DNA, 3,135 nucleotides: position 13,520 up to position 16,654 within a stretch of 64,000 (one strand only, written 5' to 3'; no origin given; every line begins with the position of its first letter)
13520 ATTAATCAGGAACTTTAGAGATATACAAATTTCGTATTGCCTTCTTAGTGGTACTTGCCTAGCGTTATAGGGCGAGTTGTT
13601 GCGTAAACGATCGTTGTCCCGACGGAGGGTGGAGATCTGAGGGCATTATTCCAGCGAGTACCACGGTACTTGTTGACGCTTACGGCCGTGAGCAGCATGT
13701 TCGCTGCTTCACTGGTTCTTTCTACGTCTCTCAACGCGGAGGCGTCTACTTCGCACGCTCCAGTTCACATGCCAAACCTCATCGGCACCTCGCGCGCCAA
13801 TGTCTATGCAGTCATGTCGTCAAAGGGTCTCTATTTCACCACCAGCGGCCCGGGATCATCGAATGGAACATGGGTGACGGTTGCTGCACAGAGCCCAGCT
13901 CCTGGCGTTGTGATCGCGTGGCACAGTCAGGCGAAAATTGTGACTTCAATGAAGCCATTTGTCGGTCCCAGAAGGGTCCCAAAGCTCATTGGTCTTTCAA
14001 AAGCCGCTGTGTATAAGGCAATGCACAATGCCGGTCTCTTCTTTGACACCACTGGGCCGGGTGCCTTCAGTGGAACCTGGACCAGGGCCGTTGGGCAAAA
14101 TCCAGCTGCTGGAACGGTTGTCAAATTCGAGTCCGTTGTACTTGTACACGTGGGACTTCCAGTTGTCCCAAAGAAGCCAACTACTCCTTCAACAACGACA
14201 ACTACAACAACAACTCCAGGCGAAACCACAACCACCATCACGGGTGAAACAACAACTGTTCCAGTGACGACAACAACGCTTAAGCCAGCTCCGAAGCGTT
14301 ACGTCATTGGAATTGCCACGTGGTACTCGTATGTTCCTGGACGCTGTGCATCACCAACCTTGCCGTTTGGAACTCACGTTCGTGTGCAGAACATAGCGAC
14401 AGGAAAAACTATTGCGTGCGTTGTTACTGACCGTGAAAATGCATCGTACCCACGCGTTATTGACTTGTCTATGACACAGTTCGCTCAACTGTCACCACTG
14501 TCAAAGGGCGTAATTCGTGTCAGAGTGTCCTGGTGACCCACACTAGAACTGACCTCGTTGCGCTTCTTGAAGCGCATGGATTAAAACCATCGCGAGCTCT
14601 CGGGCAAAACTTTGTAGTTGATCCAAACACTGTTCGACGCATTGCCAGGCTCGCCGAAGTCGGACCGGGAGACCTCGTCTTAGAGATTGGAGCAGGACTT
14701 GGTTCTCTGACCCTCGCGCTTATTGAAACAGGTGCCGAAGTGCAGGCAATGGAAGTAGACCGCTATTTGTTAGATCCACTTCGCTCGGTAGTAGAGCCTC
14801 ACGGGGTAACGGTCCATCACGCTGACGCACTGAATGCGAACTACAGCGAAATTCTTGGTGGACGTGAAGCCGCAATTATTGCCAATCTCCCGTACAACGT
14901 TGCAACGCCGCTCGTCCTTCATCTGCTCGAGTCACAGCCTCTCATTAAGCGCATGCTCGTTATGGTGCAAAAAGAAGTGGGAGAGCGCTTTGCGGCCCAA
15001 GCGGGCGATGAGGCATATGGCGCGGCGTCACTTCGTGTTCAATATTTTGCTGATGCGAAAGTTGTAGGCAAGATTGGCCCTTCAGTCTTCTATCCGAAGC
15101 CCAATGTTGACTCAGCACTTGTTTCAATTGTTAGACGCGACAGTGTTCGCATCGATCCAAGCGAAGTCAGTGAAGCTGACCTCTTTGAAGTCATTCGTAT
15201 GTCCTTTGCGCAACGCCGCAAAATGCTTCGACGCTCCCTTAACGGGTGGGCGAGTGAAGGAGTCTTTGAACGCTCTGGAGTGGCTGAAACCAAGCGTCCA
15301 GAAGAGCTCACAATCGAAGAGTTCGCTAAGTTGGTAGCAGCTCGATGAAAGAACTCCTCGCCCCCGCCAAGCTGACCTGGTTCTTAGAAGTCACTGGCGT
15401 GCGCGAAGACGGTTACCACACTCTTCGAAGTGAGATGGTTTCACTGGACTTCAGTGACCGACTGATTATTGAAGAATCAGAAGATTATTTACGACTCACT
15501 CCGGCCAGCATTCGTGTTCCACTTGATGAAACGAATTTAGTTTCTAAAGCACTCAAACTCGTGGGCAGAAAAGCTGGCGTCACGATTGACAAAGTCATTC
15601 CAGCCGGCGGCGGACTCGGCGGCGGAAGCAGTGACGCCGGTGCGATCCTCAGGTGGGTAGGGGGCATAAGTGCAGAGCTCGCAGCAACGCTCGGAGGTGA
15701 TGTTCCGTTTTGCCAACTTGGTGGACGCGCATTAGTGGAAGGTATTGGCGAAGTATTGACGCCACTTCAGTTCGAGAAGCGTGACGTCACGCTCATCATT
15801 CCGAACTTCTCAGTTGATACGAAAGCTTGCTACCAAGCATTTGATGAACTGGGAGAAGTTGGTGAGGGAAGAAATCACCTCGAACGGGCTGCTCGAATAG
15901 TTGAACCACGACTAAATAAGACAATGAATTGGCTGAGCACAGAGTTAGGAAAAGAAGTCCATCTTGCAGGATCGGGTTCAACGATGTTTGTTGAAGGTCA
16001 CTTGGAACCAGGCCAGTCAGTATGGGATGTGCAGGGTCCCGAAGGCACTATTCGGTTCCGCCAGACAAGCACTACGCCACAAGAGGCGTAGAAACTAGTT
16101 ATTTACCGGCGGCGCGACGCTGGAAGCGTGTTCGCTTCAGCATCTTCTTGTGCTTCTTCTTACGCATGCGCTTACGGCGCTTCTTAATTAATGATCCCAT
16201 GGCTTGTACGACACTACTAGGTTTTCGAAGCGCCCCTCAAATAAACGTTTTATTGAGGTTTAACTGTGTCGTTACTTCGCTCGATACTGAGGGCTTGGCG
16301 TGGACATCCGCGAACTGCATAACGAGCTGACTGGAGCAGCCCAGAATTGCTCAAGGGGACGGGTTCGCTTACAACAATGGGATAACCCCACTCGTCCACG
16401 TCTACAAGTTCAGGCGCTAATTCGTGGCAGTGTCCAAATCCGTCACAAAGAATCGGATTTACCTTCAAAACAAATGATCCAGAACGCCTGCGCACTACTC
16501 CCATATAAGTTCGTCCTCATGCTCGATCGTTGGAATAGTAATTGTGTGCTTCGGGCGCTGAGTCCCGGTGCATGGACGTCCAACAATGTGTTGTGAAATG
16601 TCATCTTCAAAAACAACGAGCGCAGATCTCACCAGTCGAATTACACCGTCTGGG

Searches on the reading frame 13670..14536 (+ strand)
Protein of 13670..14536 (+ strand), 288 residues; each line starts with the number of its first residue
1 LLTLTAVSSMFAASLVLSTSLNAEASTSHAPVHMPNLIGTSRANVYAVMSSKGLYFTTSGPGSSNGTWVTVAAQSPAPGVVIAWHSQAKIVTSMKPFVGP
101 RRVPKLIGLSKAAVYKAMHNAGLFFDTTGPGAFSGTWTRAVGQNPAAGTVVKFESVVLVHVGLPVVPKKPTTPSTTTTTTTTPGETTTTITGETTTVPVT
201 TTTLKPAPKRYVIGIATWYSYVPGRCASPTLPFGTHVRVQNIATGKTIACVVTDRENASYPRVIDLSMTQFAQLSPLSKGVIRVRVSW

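Call 3: search_protein_families(library=pfam, proteins=[window:13670-14536:+], max_evalue=0.01)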
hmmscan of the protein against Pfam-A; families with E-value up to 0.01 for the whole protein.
window:13670-14536:+ (288 aa): 2 families
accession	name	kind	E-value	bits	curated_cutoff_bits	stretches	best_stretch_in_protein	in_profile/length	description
PF03793.24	PASTA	-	2.3e-13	50.3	23.2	2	102-161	2-62/64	PASTA domain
PF03330.24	DPBB_1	-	5.5e-08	33.4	28.8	1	226-286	23-83/83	Lytic transglycolase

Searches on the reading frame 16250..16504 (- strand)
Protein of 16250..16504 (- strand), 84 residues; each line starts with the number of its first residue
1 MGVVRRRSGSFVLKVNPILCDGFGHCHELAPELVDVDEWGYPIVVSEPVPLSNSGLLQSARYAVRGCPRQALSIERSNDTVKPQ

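Call 3: search_protein_families(library=pfam, proteins=[window:16250-16504:-], max_evalue=0.01)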
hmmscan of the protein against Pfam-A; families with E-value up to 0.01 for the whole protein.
window:16250-16504:- (84 aa): 2 families
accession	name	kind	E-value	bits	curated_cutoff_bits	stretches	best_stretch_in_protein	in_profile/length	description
PF13459.11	Fer4_15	-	2.2e-05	25.5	22.4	1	17-74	5-66/66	4Fe-4S single cluster domain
PF06902.16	Fer4_19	-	0.0053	17.2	24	1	14-75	9-62/64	Divergent 4Fe-4S mono-cluster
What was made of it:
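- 16250..16504 (-): Ferredoxin, 84 aa. It has three Cys (C20-x2-F-x2-C26 ... C67-P), the pattern of single-cluster [3Fe-4S]-type ferredoxins. Fer4_15 scores 25.5 bits against a cut-off of 22.4 (call 3).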

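Call 4: search_protein_families(library=ncbifam, proteins=[window:16250-16504:-], max_evalue=0.01)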
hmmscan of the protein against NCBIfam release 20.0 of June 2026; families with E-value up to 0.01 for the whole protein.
window:16250-16504:- (84 aa): 0 families
